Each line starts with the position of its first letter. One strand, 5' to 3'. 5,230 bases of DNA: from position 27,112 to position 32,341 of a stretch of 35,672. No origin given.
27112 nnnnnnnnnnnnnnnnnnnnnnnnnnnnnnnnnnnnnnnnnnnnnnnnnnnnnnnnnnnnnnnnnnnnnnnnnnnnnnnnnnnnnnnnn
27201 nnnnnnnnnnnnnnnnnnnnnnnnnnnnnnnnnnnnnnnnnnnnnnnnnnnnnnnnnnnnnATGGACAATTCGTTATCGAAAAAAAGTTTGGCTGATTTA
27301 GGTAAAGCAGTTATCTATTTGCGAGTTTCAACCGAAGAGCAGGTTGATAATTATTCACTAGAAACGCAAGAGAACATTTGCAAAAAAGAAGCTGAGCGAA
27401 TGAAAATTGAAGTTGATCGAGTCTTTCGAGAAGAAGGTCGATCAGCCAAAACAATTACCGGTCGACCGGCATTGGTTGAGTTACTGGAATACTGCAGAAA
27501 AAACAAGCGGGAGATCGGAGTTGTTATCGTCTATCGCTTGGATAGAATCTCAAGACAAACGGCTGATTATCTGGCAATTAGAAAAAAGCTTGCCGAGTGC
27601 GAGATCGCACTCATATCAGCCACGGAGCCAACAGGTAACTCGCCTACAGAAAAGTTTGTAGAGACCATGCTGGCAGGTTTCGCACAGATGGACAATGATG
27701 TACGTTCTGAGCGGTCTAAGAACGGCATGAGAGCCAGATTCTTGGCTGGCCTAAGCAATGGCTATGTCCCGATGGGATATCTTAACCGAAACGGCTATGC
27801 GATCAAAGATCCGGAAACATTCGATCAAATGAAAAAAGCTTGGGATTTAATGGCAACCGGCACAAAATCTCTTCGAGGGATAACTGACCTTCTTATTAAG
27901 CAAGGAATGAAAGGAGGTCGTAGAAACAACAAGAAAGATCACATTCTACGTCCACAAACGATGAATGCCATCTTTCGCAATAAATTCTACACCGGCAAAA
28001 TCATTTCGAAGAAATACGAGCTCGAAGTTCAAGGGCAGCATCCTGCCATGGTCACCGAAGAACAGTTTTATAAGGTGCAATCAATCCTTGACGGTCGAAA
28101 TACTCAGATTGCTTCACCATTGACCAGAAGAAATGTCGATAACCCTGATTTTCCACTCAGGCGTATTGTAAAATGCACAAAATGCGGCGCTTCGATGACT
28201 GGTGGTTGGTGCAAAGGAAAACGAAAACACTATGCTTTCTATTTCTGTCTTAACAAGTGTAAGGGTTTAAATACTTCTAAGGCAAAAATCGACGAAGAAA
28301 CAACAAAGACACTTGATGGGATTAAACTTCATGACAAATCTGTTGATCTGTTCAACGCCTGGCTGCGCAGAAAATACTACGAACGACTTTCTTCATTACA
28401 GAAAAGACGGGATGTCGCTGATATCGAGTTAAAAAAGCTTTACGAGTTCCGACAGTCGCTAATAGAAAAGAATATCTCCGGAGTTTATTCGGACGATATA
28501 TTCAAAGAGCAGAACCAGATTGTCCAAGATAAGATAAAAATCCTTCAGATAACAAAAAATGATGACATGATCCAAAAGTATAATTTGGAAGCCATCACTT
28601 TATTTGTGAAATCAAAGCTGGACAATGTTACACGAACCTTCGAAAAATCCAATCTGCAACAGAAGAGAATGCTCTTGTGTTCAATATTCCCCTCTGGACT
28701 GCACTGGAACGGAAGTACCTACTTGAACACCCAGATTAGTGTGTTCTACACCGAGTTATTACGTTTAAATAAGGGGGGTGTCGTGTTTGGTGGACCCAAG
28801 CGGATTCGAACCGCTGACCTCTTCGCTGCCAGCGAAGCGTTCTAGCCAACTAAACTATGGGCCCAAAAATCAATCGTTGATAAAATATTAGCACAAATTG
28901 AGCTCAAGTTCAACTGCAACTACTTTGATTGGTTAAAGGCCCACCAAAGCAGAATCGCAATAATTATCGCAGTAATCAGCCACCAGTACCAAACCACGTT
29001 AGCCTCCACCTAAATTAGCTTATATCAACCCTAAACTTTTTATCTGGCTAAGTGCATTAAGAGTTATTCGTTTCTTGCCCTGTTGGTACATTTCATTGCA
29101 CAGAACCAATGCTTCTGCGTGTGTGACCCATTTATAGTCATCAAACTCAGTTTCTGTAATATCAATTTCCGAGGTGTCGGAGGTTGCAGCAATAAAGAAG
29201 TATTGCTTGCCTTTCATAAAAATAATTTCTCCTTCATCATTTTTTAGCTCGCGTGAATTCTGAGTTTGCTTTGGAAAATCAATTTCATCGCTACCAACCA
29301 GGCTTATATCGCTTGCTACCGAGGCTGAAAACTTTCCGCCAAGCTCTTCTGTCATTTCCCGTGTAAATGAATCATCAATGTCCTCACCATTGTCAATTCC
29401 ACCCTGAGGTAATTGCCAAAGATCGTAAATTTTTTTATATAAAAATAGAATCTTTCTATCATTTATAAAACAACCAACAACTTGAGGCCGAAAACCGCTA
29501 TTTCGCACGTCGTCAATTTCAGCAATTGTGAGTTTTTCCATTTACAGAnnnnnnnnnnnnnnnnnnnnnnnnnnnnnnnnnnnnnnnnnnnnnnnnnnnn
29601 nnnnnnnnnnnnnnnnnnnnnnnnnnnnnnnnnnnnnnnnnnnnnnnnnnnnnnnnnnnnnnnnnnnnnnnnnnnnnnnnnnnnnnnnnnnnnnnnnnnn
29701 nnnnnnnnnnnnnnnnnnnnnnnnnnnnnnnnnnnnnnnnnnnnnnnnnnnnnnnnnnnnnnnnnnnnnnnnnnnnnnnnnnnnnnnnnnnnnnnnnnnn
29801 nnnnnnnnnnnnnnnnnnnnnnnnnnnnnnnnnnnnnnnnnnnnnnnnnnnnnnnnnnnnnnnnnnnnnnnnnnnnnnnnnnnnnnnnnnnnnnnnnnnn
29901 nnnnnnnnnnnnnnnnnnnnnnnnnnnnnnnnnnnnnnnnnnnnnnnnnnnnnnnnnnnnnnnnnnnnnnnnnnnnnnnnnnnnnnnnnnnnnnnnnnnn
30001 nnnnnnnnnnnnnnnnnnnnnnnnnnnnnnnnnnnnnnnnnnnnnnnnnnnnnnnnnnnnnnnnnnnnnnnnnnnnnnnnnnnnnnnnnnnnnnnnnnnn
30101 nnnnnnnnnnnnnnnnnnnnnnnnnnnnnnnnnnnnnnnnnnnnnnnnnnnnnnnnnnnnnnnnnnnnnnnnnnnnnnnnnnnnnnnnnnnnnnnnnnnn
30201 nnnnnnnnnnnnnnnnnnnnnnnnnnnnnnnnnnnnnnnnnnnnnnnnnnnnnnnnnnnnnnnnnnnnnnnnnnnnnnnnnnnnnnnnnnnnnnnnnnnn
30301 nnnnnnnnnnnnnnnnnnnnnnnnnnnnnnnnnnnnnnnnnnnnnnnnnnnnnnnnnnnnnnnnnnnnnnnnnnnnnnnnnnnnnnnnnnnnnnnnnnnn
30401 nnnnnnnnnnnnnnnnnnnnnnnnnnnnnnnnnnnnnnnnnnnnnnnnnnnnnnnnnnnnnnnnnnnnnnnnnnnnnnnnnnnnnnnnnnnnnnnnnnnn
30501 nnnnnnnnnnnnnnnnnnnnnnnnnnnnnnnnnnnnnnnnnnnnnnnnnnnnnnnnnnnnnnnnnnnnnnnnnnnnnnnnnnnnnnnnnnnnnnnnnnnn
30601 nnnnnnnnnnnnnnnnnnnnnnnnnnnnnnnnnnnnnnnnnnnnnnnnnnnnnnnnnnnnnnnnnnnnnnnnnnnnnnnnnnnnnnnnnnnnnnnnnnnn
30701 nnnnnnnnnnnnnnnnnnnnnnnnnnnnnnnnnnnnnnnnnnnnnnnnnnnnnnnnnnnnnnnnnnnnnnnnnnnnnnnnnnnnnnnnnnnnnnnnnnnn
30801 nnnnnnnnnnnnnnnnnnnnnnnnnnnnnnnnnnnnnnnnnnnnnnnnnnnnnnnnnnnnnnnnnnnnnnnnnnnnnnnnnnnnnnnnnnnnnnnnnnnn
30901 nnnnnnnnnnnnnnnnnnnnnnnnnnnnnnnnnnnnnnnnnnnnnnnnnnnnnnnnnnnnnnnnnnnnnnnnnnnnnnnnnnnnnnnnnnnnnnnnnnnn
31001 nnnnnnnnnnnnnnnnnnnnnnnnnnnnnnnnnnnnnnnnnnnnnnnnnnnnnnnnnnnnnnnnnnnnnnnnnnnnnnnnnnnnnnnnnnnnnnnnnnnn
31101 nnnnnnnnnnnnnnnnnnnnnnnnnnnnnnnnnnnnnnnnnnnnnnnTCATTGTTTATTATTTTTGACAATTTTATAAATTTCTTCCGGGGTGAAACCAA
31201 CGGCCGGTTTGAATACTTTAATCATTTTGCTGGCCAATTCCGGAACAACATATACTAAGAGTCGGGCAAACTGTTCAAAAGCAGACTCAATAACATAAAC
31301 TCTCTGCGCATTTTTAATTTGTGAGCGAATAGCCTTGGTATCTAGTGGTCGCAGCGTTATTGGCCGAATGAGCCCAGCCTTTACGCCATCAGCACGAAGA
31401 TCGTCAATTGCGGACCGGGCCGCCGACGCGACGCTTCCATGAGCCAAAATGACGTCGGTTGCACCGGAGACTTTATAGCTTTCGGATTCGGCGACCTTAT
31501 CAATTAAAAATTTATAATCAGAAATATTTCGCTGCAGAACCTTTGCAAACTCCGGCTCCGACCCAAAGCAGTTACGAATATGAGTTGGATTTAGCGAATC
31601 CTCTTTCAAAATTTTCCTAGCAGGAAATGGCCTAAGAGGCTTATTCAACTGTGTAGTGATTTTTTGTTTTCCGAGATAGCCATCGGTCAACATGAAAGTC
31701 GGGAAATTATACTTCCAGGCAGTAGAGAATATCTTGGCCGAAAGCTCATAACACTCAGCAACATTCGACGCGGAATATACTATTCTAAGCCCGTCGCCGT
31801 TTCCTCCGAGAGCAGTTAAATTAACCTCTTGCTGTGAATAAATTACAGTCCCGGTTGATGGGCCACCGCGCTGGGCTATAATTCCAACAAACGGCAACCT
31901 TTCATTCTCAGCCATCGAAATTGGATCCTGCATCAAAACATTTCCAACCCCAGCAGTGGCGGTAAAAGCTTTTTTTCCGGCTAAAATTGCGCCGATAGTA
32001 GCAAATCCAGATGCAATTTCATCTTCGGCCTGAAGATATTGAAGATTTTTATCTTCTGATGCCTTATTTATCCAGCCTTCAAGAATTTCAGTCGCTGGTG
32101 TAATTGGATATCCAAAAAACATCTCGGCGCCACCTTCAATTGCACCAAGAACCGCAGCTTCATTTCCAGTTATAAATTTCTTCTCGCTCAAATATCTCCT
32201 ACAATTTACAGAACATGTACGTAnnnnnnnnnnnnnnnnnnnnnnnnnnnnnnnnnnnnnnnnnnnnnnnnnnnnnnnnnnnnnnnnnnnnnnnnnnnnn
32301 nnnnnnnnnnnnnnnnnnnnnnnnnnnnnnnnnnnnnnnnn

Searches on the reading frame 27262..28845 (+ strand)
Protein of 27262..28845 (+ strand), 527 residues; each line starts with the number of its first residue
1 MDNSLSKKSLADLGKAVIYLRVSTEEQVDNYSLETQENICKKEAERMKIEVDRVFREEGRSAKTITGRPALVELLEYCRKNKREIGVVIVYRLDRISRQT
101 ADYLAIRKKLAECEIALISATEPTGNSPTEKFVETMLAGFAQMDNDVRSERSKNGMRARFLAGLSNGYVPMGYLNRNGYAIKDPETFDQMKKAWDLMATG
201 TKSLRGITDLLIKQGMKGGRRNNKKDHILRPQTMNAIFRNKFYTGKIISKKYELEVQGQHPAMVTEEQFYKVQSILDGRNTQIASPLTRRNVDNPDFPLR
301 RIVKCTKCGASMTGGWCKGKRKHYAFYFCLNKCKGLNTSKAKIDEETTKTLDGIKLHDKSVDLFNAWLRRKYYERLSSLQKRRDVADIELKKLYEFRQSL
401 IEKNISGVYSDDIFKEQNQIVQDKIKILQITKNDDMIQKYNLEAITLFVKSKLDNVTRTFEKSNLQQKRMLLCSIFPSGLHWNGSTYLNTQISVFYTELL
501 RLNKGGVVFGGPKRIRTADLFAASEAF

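Call 9: search_protein_families(library=pfam, proteins=[window:27262-28845:+], max_evalue=0.001)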
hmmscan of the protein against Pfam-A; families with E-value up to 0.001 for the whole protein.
window:27262-28845:+ (527 aa): 3 families
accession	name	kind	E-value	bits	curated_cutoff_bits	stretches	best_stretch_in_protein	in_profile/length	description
PF00239.26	Resolvase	-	1.1e-31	110.3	23.3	1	16-161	1-141/145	Resolvase, N terminal domain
PF07508.19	Recombinase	-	7.3e-12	45.9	21.1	1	190-279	7-102/102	Recombinase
PF13408.12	Zn_ribbon_recom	-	0.00018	22.3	25.3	1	298-335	1-35/58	Recombinase zinc beta ribbon domain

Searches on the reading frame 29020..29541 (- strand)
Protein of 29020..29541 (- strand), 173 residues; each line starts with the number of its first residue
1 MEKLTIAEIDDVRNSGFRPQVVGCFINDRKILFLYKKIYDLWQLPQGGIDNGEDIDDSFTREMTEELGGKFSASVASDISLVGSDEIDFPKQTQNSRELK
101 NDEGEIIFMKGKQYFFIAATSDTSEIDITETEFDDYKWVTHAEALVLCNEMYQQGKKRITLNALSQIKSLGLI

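Call 9: search_protein_families(library=pfam, proteins=[window:29020-29541:-], max_evalue=0.001)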
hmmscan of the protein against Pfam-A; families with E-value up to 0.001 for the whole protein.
window:29020-29541:- (173 aa): 1 family
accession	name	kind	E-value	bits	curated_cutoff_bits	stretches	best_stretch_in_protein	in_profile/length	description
PF00293.34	NUDIX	-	2.9e-13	50.4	21.1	1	19-148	3-120/134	NUDIX domain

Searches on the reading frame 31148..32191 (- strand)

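Call 10: search_protein_families(library=pfam, proteins=[window:31148-32191:-], max_evalue=0.001)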
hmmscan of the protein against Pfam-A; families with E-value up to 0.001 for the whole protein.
window:31148-32191:- (347 aa): 3 families
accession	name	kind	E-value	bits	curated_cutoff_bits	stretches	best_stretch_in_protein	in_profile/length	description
PF01855.24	POR_N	-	3.3e-38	132.2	27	1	16-178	2-165/231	Pyruvate flavodoxin/ferredoxin oxidoreductase, thiamine diP-bdg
PF17147.9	PFOR_II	-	1.7e-13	51.2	27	1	246-305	3-62/102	Pyruvate:ferredoxin oxidoreductase core domain II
PF02780.25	Transketolase_C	-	2.2e-08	34.5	25.9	1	247-307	13-73/124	Transketolase, C-terminal domain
